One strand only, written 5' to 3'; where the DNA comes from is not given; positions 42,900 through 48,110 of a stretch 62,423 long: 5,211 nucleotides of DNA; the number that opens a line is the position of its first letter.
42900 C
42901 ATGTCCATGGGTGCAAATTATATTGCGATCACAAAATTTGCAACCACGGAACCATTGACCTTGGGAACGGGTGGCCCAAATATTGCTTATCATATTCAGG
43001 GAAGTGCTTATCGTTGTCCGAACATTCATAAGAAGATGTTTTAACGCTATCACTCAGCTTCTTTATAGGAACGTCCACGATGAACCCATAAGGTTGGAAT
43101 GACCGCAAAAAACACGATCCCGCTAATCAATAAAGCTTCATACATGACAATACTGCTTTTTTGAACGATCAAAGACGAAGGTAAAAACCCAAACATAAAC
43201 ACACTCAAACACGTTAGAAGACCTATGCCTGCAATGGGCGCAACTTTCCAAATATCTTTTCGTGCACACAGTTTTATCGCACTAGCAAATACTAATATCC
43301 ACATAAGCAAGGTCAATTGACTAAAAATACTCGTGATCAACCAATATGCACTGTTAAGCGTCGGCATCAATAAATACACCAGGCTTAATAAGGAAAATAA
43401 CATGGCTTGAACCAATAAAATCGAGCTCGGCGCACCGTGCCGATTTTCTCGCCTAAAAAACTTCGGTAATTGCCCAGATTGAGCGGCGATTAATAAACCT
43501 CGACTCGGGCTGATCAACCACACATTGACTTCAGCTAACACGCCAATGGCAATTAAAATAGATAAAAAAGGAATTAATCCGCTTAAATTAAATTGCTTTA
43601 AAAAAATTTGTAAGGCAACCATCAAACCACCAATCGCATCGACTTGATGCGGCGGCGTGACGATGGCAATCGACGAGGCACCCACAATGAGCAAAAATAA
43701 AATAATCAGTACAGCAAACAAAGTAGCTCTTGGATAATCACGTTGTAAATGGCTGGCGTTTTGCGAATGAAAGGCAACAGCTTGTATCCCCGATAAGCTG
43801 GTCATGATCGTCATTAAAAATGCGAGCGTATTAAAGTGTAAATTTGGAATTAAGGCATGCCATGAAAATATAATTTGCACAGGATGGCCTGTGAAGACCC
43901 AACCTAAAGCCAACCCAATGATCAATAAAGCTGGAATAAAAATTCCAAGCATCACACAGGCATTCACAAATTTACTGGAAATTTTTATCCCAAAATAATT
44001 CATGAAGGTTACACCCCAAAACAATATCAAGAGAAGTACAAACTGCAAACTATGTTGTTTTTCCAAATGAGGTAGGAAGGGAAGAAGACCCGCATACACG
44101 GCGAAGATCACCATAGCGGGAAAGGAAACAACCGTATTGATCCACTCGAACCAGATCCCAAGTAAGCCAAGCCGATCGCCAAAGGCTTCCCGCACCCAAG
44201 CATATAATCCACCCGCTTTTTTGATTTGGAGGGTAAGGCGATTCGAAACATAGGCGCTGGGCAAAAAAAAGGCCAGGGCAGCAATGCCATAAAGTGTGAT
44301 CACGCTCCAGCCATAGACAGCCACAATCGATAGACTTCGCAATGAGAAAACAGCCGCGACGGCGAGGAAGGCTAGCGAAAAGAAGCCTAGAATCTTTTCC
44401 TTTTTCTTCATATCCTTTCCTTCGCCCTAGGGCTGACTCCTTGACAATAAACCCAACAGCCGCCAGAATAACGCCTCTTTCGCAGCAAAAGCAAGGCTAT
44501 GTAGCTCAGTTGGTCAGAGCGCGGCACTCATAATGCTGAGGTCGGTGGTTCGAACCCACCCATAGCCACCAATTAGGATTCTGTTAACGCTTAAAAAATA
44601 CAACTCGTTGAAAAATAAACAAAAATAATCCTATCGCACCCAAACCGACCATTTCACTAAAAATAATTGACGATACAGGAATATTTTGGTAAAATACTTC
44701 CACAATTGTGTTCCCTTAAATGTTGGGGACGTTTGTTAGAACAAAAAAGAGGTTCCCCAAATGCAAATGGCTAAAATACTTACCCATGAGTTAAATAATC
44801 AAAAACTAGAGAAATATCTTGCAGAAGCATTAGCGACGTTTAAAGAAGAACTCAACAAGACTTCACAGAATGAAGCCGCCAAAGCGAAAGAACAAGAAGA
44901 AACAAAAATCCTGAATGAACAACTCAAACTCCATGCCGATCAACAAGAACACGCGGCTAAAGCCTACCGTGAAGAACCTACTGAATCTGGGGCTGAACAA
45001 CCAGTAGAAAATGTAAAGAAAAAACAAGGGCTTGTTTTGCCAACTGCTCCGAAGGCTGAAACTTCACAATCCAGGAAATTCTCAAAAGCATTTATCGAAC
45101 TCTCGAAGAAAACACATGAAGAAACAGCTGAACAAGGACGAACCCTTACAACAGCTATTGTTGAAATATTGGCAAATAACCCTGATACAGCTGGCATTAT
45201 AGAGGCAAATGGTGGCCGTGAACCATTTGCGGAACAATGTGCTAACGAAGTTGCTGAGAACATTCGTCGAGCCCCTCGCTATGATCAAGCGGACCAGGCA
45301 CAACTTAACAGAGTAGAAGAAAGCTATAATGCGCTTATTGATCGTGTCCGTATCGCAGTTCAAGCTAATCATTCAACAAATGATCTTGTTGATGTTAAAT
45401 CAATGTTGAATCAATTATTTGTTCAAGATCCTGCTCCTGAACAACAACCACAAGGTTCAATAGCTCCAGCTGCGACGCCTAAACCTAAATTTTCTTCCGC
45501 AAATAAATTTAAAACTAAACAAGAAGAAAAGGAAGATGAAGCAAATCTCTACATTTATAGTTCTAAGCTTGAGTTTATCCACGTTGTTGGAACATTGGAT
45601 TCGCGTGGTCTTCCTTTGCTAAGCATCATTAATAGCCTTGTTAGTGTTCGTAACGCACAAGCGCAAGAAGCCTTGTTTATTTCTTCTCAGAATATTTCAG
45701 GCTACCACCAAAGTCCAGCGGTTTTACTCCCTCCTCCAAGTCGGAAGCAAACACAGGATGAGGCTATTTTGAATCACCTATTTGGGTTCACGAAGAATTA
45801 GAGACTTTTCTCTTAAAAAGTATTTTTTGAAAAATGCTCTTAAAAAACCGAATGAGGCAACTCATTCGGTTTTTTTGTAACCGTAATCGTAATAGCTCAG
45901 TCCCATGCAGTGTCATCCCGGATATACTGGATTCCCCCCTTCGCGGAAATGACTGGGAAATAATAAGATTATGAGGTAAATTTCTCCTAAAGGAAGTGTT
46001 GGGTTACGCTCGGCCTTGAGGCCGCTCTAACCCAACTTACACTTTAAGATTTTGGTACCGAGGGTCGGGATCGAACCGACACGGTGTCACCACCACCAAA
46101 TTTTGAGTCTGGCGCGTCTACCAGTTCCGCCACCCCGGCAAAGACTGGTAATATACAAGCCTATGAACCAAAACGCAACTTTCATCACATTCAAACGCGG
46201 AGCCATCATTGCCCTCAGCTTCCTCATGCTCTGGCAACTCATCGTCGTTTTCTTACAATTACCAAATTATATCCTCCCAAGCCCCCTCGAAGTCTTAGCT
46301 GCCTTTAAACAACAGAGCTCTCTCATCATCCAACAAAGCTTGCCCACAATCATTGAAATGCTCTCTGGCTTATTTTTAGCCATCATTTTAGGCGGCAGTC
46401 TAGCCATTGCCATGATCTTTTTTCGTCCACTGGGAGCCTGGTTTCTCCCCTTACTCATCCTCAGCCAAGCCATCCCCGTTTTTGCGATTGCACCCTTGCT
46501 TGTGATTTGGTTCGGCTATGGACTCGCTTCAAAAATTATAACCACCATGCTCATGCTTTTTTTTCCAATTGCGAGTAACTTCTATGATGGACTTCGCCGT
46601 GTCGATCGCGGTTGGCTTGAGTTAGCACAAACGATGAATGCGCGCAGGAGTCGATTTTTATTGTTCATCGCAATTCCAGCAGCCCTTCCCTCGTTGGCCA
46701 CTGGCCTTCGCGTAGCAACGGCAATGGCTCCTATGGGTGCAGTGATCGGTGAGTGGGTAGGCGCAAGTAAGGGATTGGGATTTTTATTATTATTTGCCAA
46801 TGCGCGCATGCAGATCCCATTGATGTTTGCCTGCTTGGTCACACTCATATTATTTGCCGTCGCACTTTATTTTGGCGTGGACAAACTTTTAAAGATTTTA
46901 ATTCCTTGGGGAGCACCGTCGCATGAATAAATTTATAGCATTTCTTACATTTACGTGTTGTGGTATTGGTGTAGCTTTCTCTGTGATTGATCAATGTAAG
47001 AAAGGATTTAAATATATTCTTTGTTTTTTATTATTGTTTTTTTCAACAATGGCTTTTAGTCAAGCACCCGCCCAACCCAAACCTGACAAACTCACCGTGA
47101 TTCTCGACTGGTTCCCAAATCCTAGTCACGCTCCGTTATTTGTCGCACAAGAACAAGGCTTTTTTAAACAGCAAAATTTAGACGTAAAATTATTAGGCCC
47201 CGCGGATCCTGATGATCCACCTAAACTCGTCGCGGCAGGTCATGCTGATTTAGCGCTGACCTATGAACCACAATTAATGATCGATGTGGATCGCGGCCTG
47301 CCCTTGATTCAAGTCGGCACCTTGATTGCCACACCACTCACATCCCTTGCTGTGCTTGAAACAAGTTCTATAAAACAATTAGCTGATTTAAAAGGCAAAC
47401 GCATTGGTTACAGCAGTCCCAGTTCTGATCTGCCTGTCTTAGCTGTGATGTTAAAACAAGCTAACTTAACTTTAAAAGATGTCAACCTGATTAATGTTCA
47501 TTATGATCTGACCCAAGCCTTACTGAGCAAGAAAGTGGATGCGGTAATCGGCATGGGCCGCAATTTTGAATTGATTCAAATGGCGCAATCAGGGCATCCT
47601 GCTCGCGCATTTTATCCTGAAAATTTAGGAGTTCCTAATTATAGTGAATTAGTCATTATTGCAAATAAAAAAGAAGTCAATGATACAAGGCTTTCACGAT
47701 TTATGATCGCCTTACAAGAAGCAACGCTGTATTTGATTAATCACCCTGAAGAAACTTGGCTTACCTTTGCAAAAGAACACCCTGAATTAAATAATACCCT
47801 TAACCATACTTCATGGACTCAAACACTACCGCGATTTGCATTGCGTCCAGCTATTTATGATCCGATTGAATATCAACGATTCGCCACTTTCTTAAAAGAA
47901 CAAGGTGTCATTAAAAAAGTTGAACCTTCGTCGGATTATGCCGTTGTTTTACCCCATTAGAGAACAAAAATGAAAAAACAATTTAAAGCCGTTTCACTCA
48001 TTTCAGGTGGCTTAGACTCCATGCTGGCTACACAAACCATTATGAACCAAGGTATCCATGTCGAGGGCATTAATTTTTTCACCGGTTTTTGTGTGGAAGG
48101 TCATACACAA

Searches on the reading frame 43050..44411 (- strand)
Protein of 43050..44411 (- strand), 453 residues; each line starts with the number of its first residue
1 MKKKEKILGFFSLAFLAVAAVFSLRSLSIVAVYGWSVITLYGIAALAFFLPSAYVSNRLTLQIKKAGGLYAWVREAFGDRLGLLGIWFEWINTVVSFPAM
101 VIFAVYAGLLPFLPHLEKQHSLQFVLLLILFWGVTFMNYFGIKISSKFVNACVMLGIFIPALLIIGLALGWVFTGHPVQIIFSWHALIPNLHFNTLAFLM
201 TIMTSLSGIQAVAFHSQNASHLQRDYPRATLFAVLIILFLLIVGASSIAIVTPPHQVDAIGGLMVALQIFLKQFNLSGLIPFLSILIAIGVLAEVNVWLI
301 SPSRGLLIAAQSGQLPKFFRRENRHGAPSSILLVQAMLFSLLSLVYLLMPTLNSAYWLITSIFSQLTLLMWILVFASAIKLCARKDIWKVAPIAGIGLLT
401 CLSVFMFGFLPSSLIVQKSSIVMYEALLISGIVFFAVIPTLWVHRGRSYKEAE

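Call 41: search_protein_families(library=pfam, proteins=[window:43050-44411:-], max_evalue=0.0001)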
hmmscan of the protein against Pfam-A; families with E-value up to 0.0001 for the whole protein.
window:43050-44411:- (453 aa): 2 families
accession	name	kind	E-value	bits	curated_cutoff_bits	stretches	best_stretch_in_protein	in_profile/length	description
PF13520.12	AA_permease_2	-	9.1e-50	170.2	27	1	8-429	1-424/427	Amino acid permease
PF00324.27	AA_permease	-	1.6e-18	67.1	24.6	1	24-435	17-450/470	Amino acid permease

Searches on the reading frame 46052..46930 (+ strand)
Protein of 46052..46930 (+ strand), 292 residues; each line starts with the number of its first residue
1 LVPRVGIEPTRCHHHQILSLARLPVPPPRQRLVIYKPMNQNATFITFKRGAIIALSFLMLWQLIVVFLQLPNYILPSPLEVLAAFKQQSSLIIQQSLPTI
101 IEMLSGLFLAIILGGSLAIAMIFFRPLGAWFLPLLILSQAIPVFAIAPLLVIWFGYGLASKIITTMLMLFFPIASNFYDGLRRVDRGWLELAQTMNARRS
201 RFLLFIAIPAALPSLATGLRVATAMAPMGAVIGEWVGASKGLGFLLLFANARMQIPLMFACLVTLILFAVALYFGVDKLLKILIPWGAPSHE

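Call 20: search_protein_families(library=ncbifam, proteins=[window:46052-46930:+], max_evalue=0.00001)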
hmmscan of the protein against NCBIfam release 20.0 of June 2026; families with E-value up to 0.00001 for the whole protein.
window:46052-46930:+ (292 aa): 5 families
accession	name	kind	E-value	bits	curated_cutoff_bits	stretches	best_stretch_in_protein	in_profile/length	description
NF040733.1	ABC_perm_U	equivalog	6.1e-28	98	295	1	52-283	13-241/251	ABC transporter permease subunit SaoP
NF007545.0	PRK10160.1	equivalog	2.9e-22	79.4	342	1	58-286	35-270/275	taurine ABC transporter permease TauC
NF008470.0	PRK11365.1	equivalog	1.1e-19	70.8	347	1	53-270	17-233/263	aliphatic sulfonate ABC transporter permease SsuC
TIGR03416.1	ABC_choXWV_perm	equivalog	1.3e-10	41.3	363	1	92-272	84-263/267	choline ABC transporter permease subunit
TIGR01183.1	ntrB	equivalog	6.1e-10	39.1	209.05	1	95-253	18-176/202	nitrate ABC transporter permease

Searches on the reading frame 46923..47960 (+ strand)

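Call 20: search_protein_families(library=ncbifam, proteins=[window:46923-47960:+], max_evalue=0.00001)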
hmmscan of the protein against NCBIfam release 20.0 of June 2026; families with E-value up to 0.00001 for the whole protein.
window:46923-47960:+ (345 aa): 3 families
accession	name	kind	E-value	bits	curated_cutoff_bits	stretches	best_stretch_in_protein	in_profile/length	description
TIGR01728.1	SsuA_fam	subfamily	7.5e-20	71.3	163.5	1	62-332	4-276/290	aliphatic sulfonate ABC transporter substrate-binding protein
TIGR02122.1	TRAP_TAXI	subfamily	6.2e-08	31.9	84.35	1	128-211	112-197/320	TAXI family TRAP transporter solute-binding subunit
NF008588.0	PRK11553.1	subfamily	7.1e-06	25.2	299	1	125-193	95-164/319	aliphatic sulfonate ABC transporter substrate-binding protein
